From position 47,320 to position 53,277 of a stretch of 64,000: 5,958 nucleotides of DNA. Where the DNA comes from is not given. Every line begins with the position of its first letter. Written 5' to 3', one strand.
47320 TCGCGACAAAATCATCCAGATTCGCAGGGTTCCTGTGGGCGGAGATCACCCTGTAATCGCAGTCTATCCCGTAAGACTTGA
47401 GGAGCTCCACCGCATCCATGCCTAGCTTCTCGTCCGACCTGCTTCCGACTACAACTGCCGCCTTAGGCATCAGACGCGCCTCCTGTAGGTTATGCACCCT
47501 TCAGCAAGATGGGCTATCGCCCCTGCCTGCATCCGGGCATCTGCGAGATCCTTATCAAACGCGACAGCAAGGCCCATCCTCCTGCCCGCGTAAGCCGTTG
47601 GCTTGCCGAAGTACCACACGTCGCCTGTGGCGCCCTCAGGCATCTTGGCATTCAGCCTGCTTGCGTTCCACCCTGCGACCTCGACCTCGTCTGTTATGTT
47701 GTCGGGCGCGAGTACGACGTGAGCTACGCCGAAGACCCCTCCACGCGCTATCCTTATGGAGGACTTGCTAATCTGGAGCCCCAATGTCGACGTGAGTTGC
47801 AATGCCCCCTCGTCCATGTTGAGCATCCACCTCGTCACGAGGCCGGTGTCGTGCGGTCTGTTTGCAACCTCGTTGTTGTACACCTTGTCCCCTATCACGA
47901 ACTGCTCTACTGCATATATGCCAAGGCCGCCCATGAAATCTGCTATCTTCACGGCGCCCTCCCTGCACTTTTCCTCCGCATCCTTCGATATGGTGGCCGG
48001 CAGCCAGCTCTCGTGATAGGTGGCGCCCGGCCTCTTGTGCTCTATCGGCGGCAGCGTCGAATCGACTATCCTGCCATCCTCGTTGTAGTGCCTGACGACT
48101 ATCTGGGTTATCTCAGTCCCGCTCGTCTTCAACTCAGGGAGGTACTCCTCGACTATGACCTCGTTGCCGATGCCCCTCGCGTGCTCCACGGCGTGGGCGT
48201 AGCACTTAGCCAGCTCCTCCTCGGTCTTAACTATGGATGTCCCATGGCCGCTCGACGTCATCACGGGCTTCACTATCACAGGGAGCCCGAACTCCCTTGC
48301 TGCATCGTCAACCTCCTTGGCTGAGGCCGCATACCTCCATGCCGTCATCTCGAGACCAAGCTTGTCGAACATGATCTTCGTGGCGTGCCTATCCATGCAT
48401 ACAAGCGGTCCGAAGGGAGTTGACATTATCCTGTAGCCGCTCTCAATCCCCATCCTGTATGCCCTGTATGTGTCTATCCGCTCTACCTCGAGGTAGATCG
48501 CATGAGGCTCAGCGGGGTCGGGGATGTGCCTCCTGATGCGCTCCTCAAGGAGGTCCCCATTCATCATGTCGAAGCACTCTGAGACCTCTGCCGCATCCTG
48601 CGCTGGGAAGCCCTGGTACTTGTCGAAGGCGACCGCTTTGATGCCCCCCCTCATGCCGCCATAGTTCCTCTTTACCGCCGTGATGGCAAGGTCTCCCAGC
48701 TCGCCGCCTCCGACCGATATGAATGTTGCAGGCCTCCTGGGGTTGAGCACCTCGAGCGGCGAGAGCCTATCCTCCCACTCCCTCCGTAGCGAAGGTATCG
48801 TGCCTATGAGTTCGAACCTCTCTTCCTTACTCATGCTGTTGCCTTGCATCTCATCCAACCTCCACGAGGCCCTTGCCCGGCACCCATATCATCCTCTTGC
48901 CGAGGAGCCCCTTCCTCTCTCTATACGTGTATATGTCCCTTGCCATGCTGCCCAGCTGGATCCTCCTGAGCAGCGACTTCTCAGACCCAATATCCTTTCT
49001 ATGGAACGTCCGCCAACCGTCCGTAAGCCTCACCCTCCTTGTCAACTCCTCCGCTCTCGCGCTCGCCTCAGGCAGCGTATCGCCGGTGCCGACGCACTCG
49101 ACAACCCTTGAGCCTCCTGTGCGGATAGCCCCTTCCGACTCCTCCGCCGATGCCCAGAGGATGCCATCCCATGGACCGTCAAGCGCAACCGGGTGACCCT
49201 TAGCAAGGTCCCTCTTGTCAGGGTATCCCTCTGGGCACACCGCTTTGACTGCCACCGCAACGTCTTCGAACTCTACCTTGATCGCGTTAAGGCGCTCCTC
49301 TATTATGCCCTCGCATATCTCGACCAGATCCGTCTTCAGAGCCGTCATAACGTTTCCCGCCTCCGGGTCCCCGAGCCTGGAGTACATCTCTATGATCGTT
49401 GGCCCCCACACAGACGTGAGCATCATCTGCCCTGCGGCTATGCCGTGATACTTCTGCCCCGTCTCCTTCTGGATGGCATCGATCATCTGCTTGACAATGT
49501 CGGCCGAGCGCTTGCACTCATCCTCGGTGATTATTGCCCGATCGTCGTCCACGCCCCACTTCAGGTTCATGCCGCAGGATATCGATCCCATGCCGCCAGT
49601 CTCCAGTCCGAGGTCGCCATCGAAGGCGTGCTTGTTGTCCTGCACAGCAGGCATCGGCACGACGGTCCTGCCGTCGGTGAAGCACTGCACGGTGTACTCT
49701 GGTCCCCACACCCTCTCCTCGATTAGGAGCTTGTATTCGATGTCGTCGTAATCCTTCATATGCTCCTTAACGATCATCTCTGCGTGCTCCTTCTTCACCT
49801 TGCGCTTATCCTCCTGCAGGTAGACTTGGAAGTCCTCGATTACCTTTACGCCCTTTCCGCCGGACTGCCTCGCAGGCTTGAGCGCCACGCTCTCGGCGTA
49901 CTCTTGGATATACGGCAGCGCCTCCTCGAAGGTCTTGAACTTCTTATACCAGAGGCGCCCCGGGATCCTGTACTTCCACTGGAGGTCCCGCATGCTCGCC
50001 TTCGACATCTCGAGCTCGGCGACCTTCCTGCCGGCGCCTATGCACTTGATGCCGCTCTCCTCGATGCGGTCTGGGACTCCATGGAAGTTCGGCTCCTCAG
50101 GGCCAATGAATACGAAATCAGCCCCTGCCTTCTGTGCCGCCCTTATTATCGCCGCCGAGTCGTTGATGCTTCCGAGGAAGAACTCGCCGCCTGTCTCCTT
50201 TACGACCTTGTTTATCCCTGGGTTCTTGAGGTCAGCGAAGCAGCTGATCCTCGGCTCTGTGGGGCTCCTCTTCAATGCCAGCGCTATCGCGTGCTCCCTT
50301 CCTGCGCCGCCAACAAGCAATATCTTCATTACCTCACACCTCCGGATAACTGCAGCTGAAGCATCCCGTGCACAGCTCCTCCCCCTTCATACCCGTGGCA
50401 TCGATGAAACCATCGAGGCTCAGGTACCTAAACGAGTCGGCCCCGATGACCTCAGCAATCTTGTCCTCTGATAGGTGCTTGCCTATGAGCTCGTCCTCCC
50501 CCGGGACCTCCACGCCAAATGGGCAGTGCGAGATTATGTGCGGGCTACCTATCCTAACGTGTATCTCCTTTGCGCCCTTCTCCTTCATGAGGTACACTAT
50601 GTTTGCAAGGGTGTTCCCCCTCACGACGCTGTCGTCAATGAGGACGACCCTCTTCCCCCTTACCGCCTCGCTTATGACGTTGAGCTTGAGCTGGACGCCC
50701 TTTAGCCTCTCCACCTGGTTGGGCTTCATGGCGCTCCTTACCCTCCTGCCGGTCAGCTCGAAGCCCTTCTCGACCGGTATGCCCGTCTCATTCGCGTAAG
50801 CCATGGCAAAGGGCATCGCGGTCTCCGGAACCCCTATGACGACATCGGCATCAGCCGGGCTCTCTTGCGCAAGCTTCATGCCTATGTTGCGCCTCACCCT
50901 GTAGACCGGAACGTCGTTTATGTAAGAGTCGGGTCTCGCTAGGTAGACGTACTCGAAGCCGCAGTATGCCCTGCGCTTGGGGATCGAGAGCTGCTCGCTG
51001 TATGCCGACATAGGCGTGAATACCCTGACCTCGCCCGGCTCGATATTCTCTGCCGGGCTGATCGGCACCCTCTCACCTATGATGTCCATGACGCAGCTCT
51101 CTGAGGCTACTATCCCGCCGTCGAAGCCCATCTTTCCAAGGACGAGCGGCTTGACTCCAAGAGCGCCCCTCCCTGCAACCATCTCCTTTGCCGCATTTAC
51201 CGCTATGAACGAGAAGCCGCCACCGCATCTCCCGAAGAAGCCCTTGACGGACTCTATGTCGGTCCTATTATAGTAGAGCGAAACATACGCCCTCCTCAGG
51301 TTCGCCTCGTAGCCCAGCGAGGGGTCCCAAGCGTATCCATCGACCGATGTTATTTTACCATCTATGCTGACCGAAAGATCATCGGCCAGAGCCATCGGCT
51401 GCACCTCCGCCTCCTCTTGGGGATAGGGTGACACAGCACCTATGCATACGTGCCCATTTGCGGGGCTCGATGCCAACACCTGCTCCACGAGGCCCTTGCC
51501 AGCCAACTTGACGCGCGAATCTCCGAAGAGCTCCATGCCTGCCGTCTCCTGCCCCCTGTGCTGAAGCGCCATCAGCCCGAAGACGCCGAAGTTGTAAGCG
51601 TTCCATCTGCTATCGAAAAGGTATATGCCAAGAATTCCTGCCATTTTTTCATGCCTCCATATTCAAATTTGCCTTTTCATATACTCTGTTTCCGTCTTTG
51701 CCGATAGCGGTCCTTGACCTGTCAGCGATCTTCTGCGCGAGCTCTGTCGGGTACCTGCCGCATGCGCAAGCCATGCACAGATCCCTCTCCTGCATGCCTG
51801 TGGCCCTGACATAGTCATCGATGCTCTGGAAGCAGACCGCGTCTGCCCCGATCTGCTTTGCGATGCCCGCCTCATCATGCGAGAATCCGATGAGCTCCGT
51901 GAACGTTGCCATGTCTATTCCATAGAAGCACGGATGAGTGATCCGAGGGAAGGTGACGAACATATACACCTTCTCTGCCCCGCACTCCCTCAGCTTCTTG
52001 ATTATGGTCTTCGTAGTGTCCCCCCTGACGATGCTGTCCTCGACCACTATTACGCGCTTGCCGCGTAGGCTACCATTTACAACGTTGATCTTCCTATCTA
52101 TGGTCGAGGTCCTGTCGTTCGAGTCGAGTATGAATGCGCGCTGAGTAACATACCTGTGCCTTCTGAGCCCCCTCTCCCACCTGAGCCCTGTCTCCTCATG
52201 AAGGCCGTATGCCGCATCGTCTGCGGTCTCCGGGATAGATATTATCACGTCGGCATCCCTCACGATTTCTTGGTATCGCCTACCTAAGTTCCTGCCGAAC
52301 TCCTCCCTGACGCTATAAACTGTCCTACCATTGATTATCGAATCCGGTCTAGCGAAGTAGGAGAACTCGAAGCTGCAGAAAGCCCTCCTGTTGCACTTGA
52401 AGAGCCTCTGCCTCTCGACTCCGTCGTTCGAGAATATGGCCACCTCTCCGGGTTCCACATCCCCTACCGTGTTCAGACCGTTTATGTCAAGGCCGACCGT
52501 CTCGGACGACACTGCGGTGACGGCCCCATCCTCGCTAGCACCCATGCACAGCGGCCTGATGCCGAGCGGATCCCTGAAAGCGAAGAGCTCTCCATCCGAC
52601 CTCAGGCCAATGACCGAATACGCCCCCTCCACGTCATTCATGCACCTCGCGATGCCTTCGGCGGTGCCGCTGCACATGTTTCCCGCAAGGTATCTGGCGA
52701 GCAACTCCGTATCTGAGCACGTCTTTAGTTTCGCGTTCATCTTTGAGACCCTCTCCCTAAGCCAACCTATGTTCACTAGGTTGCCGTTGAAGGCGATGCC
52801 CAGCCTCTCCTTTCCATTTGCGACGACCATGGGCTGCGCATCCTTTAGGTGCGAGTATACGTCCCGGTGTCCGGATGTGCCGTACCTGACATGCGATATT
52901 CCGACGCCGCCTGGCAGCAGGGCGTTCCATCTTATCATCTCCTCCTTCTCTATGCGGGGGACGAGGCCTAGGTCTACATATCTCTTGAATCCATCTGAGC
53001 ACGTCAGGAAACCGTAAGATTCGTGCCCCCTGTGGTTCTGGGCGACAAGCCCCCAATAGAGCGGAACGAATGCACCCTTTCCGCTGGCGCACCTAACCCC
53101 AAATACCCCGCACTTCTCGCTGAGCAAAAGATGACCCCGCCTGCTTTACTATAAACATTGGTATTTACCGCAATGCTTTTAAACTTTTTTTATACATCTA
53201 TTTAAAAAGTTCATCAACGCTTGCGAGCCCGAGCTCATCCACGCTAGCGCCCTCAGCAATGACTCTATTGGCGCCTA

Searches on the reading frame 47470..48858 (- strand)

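Call 20: search_protein_families(library=pfam, proteins=[window:47470-48858:-], max_evalue=0.00001)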
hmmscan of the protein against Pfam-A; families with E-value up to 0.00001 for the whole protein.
window:47470-48858:- (462 aa): 5 families
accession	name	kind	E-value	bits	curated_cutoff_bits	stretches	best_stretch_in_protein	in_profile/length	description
PF02222.28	ATP-grasp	-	6.7e-35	120.8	27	1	163-342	2-170/179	ATP-grasp domain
PF07478.18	Dala_Dala_lig_C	-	1.3e-10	41.6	24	1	181-335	26-176/204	D-ala D-ala ligase C-terminus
PF02786.22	CPSase_L_D2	-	6.7e-10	39.3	19.8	1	156-248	1-97/211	Carbamoyl-phosphate synthase L chain, ATP binding domain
PF21244.3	PurT_C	-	1.5e-06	28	26.7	1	412-449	28-65/68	PurT, C-terminal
PF01071.24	GARS_A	-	5.8e-06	26.7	27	1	160-276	6-116/194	Phosphoribosylglycinamide synthetase, ATP-grasp (A) domain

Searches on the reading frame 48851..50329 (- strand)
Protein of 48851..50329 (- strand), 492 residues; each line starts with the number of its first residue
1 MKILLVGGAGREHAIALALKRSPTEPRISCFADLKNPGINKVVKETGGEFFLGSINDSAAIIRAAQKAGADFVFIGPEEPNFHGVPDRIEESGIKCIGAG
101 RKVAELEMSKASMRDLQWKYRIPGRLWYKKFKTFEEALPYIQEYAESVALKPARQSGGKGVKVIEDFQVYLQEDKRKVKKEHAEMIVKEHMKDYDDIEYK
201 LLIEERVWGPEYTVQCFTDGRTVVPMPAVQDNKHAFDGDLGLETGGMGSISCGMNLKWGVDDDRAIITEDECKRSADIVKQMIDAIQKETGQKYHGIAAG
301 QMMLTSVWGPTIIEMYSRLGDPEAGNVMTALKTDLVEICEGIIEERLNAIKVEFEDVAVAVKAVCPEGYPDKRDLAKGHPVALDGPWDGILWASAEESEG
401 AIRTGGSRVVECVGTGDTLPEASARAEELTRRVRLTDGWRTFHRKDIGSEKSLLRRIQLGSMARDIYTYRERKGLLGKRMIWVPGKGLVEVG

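Call 20: search_protein_families(library=pfam, proteins=[window:48851-50329:-], max_evalue=0.00001)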
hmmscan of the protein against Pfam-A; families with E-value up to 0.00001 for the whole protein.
window:48851-50329:- (492 aa): 3 families
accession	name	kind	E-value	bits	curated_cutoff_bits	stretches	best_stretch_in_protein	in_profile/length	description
PF01071.24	GARS_A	-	1.9e-36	126.2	27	1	109-324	2-194/194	Phosphoribosylglycinamide synthetase, ATP-grasp (A) domain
PF02844.21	GARS_N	-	8.7e-21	75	29.5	1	1-107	1-100/100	Phosphoribosylglycinamide synthetase, N domain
PF02843.22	GARS_C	-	1.1e-11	45.3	34.8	1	362-449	4-91/92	Phosphoribosylglycinamide synthetase, C domain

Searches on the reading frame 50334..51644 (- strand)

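Call 20: search_protein_families(library=pfam, proteins=[window:50334-51644:-], max_evalue=0.00001)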
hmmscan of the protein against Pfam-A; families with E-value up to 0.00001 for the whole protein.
window:50334-51644:- (436 aa): 1 family
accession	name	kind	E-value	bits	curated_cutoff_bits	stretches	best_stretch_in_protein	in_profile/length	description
PF00156.33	Pribosyltran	-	5.9e-11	42.4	26.3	1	262-363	26-120/158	Phosphoribosyl transferase domain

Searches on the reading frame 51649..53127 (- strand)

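Call 20: search_protein_families(library=pfam, proteins=[window:51649-53127:-], max_evalue=0.00001)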
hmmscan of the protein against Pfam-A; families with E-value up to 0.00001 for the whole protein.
window:51649-53127:- (492 aa): 2 families
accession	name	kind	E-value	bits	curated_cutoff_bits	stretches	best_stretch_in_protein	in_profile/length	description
PF13537.11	GATase_7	-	6.1e-17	62.2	25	1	95-210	11-118/123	Glutamine amidotransferase domain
PF13522.11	GATase_6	-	9.2e-15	55.3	27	1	72-205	9-128/130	Glutamine amidotransferase domain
